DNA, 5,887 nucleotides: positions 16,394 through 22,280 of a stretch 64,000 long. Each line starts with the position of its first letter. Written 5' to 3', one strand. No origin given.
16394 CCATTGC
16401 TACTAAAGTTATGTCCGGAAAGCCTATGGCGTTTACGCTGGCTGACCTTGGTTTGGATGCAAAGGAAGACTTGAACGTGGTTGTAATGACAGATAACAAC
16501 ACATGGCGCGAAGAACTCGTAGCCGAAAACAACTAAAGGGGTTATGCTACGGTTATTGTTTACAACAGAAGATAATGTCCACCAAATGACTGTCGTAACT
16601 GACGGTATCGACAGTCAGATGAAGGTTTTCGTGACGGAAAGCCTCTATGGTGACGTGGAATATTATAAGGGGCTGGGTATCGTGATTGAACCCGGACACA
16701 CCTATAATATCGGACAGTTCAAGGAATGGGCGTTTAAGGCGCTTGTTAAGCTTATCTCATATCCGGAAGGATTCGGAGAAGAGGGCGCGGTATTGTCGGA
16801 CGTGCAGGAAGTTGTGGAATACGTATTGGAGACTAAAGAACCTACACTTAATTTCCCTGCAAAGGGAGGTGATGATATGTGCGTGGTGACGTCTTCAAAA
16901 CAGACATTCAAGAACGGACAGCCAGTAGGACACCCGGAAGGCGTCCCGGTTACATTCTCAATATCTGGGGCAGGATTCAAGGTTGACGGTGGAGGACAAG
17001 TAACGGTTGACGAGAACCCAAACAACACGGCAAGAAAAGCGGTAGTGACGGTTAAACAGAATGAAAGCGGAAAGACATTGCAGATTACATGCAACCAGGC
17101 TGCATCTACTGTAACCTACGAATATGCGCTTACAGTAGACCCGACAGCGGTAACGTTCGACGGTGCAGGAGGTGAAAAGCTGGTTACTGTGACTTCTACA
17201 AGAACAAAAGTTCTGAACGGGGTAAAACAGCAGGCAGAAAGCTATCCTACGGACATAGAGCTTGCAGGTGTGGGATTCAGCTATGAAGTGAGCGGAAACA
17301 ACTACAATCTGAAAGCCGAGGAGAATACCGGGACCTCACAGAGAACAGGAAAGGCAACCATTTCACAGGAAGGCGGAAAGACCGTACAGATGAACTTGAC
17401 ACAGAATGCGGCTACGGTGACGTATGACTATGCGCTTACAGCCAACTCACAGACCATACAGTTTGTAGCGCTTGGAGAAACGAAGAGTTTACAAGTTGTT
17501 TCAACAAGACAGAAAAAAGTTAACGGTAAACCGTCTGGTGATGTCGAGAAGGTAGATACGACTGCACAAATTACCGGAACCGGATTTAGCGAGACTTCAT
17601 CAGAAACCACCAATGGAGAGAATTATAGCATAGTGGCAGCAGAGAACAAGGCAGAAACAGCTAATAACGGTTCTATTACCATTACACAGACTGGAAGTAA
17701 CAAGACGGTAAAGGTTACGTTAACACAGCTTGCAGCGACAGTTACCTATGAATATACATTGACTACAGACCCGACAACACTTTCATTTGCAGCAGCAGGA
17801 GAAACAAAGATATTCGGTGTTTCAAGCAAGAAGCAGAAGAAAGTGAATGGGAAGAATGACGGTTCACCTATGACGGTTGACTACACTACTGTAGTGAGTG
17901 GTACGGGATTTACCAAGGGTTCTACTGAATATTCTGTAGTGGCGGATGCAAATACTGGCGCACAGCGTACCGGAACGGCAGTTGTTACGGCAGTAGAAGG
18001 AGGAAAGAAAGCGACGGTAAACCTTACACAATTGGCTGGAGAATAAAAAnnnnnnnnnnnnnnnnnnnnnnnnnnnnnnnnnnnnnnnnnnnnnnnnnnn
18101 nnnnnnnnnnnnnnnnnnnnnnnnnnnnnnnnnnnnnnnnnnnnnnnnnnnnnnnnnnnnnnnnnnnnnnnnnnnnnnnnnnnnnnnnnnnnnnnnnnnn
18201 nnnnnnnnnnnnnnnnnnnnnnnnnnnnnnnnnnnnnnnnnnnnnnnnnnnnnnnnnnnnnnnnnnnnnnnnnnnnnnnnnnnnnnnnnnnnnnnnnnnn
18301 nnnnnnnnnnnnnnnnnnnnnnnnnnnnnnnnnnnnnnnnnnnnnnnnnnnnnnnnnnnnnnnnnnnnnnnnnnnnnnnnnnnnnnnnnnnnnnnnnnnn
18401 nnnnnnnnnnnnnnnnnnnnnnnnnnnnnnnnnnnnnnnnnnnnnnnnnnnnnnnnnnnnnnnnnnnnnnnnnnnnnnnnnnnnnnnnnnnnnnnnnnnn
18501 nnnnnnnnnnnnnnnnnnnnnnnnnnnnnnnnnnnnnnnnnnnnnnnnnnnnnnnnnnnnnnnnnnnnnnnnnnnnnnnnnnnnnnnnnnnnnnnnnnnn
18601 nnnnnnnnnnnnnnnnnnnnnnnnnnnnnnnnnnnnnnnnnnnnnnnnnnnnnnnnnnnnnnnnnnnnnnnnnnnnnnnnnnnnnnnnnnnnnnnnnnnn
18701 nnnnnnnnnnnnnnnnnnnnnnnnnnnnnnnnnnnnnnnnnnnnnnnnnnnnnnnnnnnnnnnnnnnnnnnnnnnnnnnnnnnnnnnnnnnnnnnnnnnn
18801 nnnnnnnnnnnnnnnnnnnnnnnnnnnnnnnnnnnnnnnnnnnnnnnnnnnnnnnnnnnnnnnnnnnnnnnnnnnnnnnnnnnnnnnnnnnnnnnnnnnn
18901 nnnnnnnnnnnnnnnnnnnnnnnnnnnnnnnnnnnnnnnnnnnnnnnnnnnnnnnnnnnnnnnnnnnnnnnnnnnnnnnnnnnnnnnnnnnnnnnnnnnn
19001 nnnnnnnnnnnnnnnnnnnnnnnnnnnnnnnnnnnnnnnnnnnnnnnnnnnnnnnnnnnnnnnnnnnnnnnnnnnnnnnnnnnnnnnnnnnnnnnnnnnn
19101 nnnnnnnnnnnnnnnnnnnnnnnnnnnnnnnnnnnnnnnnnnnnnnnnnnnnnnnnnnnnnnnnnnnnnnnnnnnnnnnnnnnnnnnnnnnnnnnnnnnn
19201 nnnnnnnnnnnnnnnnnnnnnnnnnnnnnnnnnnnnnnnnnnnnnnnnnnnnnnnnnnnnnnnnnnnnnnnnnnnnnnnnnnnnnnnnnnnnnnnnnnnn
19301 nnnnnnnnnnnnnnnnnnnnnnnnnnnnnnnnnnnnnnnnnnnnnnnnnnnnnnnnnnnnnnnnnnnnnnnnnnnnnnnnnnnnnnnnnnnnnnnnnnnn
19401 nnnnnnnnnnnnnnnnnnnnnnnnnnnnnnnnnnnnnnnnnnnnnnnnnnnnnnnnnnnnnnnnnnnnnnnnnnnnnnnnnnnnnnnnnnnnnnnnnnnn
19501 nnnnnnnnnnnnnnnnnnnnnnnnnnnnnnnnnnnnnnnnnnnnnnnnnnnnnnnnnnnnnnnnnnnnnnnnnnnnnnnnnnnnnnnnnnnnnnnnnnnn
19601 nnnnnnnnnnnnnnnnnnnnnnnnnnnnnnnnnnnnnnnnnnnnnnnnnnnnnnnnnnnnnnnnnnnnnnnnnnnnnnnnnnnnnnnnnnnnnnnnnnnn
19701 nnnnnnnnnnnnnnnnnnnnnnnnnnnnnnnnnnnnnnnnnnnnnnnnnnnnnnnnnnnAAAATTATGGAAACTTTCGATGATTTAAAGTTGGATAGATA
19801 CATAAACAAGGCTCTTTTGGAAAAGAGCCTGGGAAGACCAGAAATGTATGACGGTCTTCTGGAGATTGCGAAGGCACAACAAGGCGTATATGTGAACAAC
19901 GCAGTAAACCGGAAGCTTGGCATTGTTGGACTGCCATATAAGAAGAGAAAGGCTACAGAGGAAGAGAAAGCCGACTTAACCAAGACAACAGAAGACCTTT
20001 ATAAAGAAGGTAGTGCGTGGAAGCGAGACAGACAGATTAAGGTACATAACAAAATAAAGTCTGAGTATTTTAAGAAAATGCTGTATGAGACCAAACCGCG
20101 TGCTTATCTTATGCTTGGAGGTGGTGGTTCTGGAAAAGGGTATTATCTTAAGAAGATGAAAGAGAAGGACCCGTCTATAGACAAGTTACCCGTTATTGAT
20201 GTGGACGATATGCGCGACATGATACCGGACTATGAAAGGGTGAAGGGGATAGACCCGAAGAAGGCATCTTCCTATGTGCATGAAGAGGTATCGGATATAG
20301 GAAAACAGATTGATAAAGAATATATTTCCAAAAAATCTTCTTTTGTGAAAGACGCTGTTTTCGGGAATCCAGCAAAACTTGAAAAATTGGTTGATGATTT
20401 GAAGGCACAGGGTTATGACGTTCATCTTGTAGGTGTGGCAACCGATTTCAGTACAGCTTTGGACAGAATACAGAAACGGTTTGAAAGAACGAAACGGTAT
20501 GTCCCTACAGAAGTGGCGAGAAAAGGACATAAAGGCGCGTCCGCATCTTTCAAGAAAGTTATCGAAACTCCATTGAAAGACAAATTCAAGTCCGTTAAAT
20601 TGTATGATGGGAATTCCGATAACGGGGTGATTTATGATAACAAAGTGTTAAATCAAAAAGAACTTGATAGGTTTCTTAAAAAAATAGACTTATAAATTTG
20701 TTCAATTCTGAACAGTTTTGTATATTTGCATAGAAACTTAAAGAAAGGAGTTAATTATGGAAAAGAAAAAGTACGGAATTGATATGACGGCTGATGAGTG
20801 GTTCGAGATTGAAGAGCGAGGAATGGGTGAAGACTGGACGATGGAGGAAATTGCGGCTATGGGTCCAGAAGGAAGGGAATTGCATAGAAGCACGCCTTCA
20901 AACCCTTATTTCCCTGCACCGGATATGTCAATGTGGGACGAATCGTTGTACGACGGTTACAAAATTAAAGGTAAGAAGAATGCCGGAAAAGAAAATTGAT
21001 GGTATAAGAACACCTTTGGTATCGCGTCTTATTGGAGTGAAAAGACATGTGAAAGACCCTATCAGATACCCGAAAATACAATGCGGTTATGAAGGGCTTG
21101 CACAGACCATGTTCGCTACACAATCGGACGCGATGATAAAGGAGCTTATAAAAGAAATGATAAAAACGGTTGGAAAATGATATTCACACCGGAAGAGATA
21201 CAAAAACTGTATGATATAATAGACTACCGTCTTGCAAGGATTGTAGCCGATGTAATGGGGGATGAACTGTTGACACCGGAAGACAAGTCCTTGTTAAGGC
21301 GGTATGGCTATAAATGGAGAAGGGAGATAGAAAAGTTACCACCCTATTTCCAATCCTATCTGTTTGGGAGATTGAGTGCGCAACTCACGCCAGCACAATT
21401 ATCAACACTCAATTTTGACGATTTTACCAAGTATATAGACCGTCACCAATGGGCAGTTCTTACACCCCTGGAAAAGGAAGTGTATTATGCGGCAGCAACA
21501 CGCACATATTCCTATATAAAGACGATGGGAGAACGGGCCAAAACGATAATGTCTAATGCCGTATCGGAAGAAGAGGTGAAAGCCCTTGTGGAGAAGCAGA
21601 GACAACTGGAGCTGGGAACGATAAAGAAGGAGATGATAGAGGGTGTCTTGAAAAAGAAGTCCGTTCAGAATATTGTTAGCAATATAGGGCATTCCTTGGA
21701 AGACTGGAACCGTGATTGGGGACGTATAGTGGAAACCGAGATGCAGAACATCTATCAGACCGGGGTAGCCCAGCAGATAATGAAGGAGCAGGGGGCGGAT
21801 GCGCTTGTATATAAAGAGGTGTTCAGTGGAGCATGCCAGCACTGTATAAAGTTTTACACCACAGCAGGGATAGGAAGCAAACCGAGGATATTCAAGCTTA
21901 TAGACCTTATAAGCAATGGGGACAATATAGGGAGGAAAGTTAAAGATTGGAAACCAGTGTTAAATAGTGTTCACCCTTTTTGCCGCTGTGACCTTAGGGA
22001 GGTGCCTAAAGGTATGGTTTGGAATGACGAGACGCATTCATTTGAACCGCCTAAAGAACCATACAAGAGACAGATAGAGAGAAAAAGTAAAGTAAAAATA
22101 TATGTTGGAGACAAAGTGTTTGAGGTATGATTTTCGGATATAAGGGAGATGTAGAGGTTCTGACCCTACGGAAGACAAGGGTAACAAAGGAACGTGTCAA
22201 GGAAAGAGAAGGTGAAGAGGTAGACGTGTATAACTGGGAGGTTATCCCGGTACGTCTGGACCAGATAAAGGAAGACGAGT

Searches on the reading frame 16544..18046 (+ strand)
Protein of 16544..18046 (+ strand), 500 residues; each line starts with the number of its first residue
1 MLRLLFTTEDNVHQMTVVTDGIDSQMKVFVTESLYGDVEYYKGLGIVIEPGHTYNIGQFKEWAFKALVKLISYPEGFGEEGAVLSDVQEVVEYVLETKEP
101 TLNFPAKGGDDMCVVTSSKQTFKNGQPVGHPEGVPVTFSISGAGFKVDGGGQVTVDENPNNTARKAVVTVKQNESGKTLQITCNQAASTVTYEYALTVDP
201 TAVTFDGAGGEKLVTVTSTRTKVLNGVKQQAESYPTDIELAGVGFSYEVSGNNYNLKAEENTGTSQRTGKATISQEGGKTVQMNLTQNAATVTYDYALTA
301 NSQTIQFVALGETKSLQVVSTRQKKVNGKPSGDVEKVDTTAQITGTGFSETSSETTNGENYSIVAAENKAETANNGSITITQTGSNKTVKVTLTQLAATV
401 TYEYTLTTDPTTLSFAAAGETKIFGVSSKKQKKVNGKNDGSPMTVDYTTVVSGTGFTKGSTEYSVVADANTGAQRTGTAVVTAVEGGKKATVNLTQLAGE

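Call 55: search_protein_families(library=pfam, proteins=[window:16544-18046:+], max_evalue=0.01)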
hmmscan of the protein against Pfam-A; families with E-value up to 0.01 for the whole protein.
window:16544-18046:+ (500 aa): 1 family
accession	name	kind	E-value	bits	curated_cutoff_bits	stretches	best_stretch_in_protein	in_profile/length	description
PF13004.13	BACON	-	4.2e-10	39.9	25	1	152-185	27-60/61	Putative binding domain, N-terminal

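Call 57: search_protein_families(library=phrogs, proteins=[window:16544-18046:+], max_evalue=0.001)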
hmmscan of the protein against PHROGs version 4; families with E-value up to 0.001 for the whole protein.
window:16544-18046:+ (500 aa): 0 families

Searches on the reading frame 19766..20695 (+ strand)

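Call 57: search_protein_families(library=phrogs, proteins=[window:19766-20695:+], max_evalue=0.001)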
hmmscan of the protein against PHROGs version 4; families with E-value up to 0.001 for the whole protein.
window:19766-20695:+ (309 aa): 8 families
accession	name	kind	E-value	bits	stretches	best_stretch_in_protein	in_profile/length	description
phrog_16619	-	head and packaging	2.7e-17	62.6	1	60-299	381-614/1440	minor head protein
phrog_5268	-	unknown function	6.3e-10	40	1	191-268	127-203/278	-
phrog_24083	-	unknown function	2.1e-08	33.8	1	111-268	151-305/1233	-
phrog_505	-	other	3.8e-08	34.1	1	112-274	3-150/295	polynucleotide kinase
phrog_25145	-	unknown function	7e-06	26.4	1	109-255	106-252/308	-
phrog_6931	-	unknown function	7.1e-06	26.4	1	96-253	168-320/343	-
phrog_12810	-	unknown function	0.00018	20.8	1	114-240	273-395/788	-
phrog_2071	-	other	0.00021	22.2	1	104-250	8-133/282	ATPase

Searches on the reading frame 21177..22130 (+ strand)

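Call 57: search_protein_families(library=phrogs, proteins=[window:21177-22130:+], max_evalue=0.001)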
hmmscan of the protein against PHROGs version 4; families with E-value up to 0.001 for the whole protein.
window:21177-22130:+ (317 aa): 1 family
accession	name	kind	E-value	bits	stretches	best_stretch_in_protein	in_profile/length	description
phrog_115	-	head and packaging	0.00034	20.9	1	147-305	208-357/665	minor head protein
